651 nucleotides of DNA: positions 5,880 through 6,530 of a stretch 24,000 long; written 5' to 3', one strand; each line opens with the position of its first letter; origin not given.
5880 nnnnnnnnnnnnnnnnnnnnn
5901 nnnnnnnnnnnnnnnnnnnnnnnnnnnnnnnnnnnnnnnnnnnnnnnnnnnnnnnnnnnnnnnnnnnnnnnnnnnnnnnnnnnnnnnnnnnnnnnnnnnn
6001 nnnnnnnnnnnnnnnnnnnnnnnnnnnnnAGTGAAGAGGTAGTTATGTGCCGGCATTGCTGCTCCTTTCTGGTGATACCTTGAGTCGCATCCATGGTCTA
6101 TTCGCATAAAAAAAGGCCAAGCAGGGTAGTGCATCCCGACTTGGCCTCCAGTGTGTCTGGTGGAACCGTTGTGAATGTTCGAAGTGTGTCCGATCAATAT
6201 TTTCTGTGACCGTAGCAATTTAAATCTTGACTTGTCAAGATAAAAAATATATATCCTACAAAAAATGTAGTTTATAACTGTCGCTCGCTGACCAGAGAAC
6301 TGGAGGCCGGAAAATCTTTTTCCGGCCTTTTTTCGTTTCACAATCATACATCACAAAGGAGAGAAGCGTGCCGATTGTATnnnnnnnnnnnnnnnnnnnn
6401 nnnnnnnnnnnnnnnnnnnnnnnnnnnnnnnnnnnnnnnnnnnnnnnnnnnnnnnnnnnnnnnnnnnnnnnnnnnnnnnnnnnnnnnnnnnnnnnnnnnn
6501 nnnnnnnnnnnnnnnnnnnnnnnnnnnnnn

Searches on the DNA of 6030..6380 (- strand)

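Call 13: search_rna_families(source=window, start=6030, end=6380, threshold=evalue, max_evalue=10, show_alignments=4)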
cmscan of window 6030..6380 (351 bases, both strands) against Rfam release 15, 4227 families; matches with E-value up to 10: 8.
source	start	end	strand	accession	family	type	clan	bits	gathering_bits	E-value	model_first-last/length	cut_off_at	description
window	6279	6342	+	RF00519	suhB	Gene; sRNA;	CL00108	16.4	41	0.54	1-77/77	no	Makes More Granules Regulator RNA (mmgR)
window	6216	6342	+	RF00121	MicC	Gene; sRNA;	-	16.1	90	7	1-123/123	no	MicC RNA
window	6304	6328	-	RF04255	MIR8001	Gene; miRNA;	-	15.3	90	4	21-45/67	no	MIR8001 microRNA precursor family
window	6260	6334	+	RF00111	SdsR_RyeB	Gene; sRNA;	CL00105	15.2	38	4.1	1-100/100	no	SdsR_RyeB RNA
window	6304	6328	+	RF04255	MIR8001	Gene; miRNA;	-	15.1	90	4.7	21-45/67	no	MIR8001 microRNA precursor family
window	6300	6347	-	RF00617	cHP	Cis-reg;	CL00129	15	40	1.7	1-45/45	no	Flavivirus capsid hairpin cHP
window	6194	6269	+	RF04127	MIR8007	Gene; miRNA;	-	12.7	195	5.8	70-154/226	no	MIR8007 microRNA precursor family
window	6167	6265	-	RF00447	IRES_Kv1_4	Cis-reg; IRES;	-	10.7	100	4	1-259/259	no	Voltage-gated potassium-channel Kv1.4 IRES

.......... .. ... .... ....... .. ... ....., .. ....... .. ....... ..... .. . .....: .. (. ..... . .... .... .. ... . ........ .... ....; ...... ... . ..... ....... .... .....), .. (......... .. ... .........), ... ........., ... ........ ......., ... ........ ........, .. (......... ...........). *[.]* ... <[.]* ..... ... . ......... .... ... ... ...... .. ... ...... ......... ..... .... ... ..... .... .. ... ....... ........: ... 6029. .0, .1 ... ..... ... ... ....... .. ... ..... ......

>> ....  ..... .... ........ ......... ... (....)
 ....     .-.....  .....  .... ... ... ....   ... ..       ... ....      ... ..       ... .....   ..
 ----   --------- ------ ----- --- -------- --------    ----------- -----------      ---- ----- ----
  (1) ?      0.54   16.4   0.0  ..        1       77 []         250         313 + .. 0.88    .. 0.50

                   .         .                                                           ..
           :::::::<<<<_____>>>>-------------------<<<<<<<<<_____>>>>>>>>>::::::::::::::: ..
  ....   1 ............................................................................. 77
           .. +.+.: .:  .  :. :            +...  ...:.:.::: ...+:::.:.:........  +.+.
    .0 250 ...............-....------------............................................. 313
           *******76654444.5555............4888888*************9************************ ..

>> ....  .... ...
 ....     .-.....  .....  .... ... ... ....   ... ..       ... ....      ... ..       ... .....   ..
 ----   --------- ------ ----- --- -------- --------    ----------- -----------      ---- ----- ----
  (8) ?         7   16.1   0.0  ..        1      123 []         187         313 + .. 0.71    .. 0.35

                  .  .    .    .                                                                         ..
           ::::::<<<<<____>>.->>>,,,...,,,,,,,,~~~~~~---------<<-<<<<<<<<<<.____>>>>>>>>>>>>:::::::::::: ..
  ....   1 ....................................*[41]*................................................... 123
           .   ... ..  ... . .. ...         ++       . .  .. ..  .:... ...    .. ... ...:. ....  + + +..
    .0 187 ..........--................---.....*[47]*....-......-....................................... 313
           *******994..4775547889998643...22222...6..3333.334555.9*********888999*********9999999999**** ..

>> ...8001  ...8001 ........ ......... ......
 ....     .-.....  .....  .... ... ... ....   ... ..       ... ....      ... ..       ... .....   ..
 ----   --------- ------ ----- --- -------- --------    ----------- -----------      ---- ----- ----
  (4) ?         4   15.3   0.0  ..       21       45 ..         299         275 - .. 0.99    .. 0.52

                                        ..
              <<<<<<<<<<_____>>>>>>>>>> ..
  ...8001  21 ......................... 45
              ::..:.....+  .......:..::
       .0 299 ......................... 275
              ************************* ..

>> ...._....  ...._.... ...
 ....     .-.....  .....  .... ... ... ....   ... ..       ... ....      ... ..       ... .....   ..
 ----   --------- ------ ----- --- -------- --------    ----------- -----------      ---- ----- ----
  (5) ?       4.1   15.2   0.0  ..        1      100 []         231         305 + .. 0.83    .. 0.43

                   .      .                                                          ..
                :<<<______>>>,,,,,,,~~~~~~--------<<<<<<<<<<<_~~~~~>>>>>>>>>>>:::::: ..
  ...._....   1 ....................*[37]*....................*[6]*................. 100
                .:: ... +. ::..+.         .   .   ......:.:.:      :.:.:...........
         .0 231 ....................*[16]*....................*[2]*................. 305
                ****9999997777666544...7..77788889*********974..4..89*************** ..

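Call 40: build_rna_model(alignment_id=A2, structure=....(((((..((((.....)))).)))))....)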
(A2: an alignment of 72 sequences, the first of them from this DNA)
Model R1 built from alignment A2 (72 sequences, 34 columns); structure: as given.
model positions 33; base pairs 9; branch points 0; effective number of sequences 72; information 1.096 bits per position. Calibrated on 0.2 Mb of random sequence (short: E-values are rough).
structure used (alignment columns):
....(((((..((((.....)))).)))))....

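Call 42: search_with_rna_model(model_id=R1, sources=[window, L002, L003, L004], max_evalue=10, filters=off, show_alignments=0)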
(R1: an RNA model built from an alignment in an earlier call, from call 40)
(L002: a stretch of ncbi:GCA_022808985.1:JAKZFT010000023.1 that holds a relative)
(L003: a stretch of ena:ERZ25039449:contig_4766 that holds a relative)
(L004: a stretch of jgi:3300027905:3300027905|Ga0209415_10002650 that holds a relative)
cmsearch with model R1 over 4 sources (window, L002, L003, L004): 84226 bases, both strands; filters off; matches with E-value up to 10: 33.
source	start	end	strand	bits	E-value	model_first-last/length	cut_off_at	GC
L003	20239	20271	+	42.2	2.1e-10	1-33/33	no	0.45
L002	20860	20892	+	41.8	2.7e-10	1-33/33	no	0.45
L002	9479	9511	-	40.4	7.5e-10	1-33/33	no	0.58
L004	12592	12625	+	37.9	4.4e-09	1-33/33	no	0.53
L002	19354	19386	+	37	8.2e-09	1-33/33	no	0.55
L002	16110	16143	+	35.7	2.2e-08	1-33/33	no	0.53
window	15950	15982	+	33.2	1.3e-07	1-33/33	no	0.48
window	6281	6313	+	31.6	3.9e-07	1-33/33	no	0.61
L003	8045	8078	+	30.4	9.2e-07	1-33/33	no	0.65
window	4790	4822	-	30.1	1.1e-06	1-33/33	no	0.58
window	17243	17276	+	30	1.3e-06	1-33/33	no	0.59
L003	16085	16118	+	28.8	3e-06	1-33/33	no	0.53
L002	9900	9933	+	28.1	4.9e-06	1-33/33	no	0.71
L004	3670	3702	+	27.9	5.7e-06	1-33/33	no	0.7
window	6138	6171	-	21.3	0.00065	1-33/33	no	0.59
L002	9385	9418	-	17.6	0.0089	1-33/33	no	0.59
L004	2675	2707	+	12.5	0.35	1-33/33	no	0.76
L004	7966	7995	+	11.1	0.97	1-33/33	no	0.73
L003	18559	18599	-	9.6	2.7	1-33/33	no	0.49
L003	913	922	-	9.4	3.1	13-22/33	no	0.6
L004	3809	3818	+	9.3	3.4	13-22/33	no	0.4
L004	4451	4495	-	9.2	3.8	1-33/33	no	0.56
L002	11199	11236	-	8.8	5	1-33/33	no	0.61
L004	8605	8631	+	8.7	5.1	1-33/33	no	0.74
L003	3514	3541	-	8.6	5.6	1-33/33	no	0.68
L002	4412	4438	+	8.4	6.5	1-33/33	no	0.59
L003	11195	11219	-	8.4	6.7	1-33/33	no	0.52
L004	7862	7885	-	8.3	6.8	1-33/33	no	0.58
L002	40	68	+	8.2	7.6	1-33/33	no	0.45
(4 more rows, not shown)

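Call 43: search_with_rna_model(model_id=R1, sources=[L005, L006, L007, L008, L009, L010, L011, L012, L013, L014, L015, L016, L017, L018, L019, L020, L021, L022, L023, L024, L025, L026, L027, L028, L029, L030, L031, L032, L033, L034, L035, L036, L037, L038, L039, L040, L041, L042, L043, L044, L045, L046, L047, L048, L049, L050, L051, L052, L053, L054, L055, L056, L057, L058, L059, L060, L061, L062, L063, L064, L065, L066, L067, L068, L069, L070, L071, L072, L073, L074, L075, L076, L077, L078, L079, L080, L081, L082, L083, L084, L085, L086, L087, L088, L089, L090, L091, L092, L093, L094, L095, L096, L097, L098, L099, L100, L101, L102, L103, L104], max_evalue=0.05, filters=default)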
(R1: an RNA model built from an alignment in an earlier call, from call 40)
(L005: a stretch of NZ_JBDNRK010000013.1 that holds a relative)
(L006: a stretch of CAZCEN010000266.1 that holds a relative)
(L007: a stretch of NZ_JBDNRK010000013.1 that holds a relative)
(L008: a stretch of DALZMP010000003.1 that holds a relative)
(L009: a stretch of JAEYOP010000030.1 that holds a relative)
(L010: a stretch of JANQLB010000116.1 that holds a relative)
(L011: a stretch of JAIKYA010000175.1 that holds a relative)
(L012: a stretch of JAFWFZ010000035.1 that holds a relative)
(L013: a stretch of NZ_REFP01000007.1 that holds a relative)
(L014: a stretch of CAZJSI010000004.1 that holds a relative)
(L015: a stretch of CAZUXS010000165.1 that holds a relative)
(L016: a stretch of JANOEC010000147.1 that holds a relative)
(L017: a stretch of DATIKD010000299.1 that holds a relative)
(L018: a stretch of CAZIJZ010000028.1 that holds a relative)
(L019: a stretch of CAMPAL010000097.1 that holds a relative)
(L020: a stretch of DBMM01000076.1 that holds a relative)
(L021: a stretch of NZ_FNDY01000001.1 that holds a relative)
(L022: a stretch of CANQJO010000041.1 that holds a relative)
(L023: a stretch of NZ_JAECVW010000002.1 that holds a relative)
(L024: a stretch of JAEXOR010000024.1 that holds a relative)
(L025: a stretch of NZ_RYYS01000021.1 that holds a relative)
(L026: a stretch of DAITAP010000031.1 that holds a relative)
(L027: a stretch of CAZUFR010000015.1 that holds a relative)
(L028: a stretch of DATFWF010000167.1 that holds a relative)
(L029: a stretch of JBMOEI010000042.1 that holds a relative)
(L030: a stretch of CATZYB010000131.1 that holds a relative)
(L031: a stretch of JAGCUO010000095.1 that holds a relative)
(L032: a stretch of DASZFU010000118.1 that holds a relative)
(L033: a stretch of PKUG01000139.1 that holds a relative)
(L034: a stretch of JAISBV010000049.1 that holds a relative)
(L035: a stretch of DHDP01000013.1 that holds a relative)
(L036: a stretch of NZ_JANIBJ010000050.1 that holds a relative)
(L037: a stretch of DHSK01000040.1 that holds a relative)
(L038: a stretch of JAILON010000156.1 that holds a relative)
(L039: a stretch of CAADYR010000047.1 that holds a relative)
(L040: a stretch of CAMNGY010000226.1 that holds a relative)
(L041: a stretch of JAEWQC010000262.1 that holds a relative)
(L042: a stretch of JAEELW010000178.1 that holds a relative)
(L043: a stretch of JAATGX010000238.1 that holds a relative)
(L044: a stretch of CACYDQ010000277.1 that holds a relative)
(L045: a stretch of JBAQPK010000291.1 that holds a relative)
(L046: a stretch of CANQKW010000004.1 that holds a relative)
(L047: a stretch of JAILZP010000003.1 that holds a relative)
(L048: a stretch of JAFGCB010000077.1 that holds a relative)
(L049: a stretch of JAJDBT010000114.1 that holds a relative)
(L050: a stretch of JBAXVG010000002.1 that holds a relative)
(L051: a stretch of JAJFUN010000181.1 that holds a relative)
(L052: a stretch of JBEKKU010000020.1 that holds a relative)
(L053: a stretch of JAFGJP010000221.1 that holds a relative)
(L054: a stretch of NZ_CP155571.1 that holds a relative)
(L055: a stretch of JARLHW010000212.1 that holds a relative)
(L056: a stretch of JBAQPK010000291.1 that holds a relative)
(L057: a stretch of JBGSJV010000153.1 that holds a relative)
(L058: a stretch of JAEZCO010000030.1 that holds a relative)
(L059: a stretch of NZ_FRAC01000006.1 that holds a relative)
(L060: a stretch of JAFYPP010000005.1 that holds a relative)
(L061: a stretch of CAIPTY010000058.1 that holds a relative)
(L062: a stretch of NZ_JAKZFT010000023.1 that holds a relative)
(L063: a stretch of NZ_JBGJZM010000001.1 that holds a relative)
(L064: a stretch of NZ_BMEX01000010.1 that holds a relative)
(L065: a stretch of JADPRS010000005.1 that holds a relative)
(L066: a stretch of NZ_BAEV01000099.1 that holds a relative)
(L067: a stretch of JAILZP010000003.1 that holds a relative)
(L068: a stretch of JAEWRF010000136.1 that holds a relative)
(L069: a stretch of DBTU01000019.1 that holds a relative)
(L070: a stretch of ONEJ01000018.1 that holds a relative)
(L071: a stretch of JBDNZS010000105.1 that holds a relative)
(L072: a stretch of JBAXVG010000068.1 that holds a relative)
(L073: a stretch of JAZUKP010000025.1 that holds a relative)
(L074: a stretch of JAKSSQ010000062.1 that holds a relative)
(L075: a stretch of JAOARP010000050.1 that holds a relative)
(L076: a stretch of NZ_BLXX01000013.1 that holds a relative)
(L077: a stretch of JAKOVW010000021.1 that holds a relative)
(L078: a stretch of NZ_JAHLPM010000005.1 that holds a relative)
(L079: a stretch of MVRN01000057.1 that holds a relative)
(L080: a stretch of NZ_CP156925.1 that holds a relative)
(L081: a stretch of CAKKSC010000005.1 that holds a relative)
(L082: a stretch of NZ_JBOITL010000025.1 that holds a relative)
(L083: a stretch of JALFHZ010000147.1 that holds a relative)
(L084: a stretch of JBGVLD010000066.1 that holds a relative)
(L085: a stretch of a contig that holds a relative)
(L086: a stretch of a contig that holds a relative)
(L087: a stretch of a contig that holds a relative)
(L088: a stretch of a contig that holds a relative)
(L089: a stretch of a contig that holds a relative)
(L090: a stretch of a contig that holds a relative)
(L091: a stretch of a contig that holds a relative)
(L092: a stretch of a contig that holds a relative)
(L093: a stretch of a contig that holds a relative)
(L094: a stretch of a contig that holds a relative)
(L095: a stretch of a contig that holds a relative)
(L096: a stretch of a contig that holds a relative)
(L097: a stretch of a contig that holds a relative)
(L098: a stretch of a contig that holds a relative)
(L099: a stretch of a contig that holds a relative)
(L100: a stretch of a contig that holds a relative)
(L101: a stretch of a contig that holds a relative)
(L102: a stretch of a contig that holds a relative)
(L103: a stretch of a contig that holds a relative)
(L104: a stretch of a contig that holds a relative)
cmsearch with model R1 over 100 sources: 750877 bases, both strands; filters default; matches with E-value up to 0.05: 123.
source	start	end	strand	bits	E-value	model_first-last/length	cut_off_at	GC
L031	2568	2600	-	42.9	1.1e-09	1-33/33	no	0.52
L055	1657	1689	-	42.5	1.4e-09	1-33/33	no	0.61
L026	802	834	-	42.4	1.6e-09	1-33/33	no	0.58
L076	3585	3617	-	42.2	1.8e-09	1-33/33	no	0.52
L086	5327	5359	-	42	2.1e-09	1-33/33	no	0.67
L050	6806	6838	-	41.9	2.3e-09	1-33/33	no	0.52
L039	7816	7848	-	41.8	2.4e-09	1-33/33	no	0.33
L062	1392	1424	-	41.8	2.4e-09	1-33/33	no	0.45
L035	198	230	-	41.8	2.4e-09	1-33/33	no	0.64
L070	742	774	+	41.8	2.5e-09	1-33/33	no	0.42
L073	4806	4838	-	41.7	2.7e-09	1-33/33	no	0.52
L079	1699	1731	+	41.6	2.8e-09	1-33/33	no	0.39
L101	1177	1209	+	41.6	2.8e-09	1-33/33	no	0.39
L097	6768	6800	+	41.3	3.4e-09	1-33/33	no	0.55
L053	4614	4646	+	41.3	3.5e-09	1-33/33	no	0.55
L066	6598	6630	-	41.1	4e-09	1-33/33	no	0.33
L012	5736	5768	+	40.9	4.8e-09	1-33/33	no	0.7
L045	2977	3009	+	40.8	5e-09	1-33/33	no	0.45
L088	5402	5434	+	40.8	5e-09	1-33/33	no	0.52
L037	226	258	-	40.8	5.1e-09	1-33/33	no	0.48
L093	6773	6805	+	40.7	5.2e-09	1-33/33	no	0.42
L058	7411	7443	+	40.7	5.5e-09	1-33/33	no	0.52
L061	3536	3568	+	40.6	6e-09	1-33/33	no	0.52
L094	4773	4805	+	40.4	6.7e-09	1-33/33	no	0.58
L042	6792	6824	-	40.4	6.7e-09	1-33/33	no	0.58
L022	1359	1391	+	40.2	7.5e-09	1-33/33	no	0.55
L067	2865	2897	+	40.2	7.6e-09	1-33/33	no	0.52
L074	4147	4179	-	40.2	7.6e-09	1-33/33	no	0.45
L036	6802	6834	-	40.2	7.8e-09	1-33/33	no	0.61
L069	6192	6224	-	40.2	7.9e-09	1-33/33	no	0.36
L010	3301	3333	+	40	8.7e-09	1-33/33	no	0.55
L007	324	356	+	40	9.1e-09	1-33/33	no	0.36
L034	1788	1820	+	39.9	9.5e-09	1-33/33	no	0.36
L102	3673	3705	+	39.9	9.7e-09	1-33/33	no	0.42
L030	4956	4988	+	39.8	1e-08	1-33/33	no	0.52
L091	2655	2687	+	39.8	1e-08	1-33/33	no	0.42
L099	5229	5261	-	39.7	1.1e-08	1-33/33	no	0.58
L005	2129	2161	-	39.7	1.1e-08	1-33/33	no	0.39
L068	6507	6539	+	39.7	1.1e-08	1-33/33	no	0.64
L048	7248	7280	+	39.6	1.2e-08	1-33/33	no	0.42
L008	1988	2020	-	39.6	1.2e-08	1-33/33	no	0.3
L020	193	225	+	39.6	1.2e-08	1-33/33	no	0.61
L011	2360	2392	+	39.5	1.2e-08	1-33/33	no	0.55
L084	5260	5292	+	39.5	1.3e-08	1-33/33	no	0.42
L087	3044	3076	-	39.4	1.3e-08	1-33/33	no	0.52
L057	78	110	+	39.4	1.4e-08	1-33/33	no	0.61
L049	7084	7116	-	39.3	1.5e-08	1-33/33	no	0.55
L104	2722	2754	+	39.2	1.6e-08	1-33/33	no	0.42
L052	6367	6399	+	39.1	1.7e-08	1-33/33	no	0.58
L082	6652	6684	+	39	1.8e-08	1-33/33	no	0.42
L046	712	744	-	39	1.8e-08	1-33/33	no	0.42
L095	3539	3571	+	38.8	2e-08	1-33/33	no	0.64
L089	6712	6744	+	38.8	2.1e-08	1-33/33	no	0.7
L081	491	523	-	38.8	2.1e-08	1-33/33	no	0.39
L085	228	260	+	38.6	2.3e-08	1-33/33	no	0.52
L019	6936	6968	+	38.6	2.5e-08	1-33/33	no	0.48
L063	6162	6194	+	38.6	2.5e-08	1-33/33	no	0.52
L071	1193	1225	+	38.5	2.6e-08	1-33/33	no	0.55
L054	1402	1434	+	38.4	2.8e-08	1-33/33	no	0.55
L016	3069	3101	+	38.3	2.9e-08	1-33/33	no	0.55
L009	6035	6067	+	38.2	3.2e-08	1-33/33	no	0.42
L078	4147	4179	+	38.1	3.3e-08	1-33/33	no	0.42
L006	3501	3533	-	38.1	3.4e-08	1-33/33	no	0.55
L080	6677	6709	+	38.1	3.4e-08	1-33/33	no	0.55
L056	1767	1799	-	38.1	3.4e-08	1-33/33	no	0.45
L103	958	990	-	38.1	3.5e-08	1-33/33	no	0.45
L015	1275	1307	+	38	3.8e-08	1-33/33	no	0.45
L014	3599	3631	-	38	3.8e-08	1-33/33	no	0.45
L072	3293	3325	-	37.7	4.5e-08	1-33/33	no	0.64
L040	2689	2721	+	37.6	4.8e-08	1-33/33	no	0.52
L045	2722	2754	-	37.6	5e-08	1-33/33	no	0.52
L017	1333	1365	+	37.5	5.4e-08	1-33/33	no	0.48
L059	7178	7210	-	37.4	5.7e-08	1-33/33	no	0.64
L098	2796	2828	-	37.3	6e-08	1-33/33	no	0.67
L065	3598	3630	+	37.3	6e-08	1-33/33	no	0.52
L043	3933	3965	+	37.3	6.1e-08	1-33/33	no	0.7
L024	6856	6888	+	37.3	6.2e-08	1-33/33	no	0.55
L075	2228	2260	+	37.2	6.3e-08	1-33/33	no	0.55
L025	4461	4493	-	37.2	6.5e-08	1-33/33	no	0.52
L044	6748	6780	-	37.1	7.1e-08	1-33/33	no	0.52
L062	2898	2930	-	37.1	7.3e-08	1-33/33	no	0.55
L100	2495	2527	-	36.7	9.2e-08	1-33/33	no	0.48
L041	919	951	+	36.3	1.2e-07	1-33/33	no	0.48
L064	2742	2774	+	36.3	1.3e-07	1-33/33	no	0.64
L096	1735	1767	-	36.2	1.4e-07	1-33/33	no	0.45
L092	2661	2693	-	36.2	1.4e-07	1-33/33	no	0.64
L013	4312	4344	-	36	1.5e-07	1-33/33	no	0.55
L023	757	789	+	36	1.5e-07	1-33/33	no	0.55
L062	6141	6174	-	35.7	2e-07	1-33/33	no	0.53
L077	1487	1519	+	35.6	2e-07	1-33/33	no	0.58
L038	5356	5388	+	35.6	2.1e-07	1-33/33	no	0.55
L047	7868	7900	+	35.3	2.5e-07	1-33/33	no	0.55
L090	5971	6003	+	34.3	5.2e-07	1-33/33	no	0.42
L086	5839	5871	-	34.3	5.2e-07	1-33/33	no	0.64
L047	6534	6566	+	34.1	6.2e-07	1-33/33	no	0.64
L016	1505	1538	-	33.7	7.9e-07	1-33/33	no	0.56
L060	6480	6512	+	32.9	1.4e-06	1-33/33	no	0.61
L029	6287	6319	+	32.2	2.3e-06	1-33/33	no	0.61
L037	413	446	+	31.8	3.2e-06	1-33/33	no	0.56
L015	3270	3302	+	30.9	5.9e-06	1-33/33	no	0.45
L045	2098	2131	-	30.3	8.9e-06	1-33/33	no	0.62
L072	1691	1724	-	28.6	3e-05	1-33/33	no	0.62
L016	4426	4458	+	28.4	3.5e-05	1-33/33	no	0.58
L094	4351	4384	-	28.1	4.3e-05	1-33/33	no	0.71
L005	4008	4041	+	27.5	6.6e-05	1-33/33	no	0.41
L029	5342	5374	+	27.4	7.3e-05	1-33/33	no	0.52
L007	5589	5622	+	27.2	8.1e-05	1-33/33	no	0.44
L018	2705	2737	+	26.4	0.00014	1-33/33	no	0.58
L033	6779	6811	+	26.4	0.00015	1-33/33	no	0.58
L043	5401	5434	+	26.2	0.00017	1-33/33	no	0.62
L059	7795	7827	-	25.7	0.00024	1-33/33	no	0.58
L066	88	121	-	25.3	0.00034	1-33/33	no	0.32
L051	4785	4803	-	24.3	0.00067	8-26/33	no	0.58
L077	1236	1252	+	22.9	0.0018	9-25/33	no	0.59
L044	5209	5241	-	22.3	0.0028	1-33/33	no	0.55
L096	7826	7859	-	22.3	0.0029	1-33/33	no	0.32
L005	2496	2529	+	21.3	0.0058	1-33/33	no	0.41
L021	3787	3803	+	20.8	0.008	9-25/33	no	0.65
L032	3263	3279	-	20.8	0.008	9-25/33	no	0.65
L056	2055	2087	+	20.7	0.009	1-33/33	no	0.58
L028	167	181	-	19.2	0.025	10-24/33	no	0.6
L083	7159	7173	+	19.1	0.027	10-24/33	no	0.47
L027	7588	7620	+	18.9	0.032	1-33/33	no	0.48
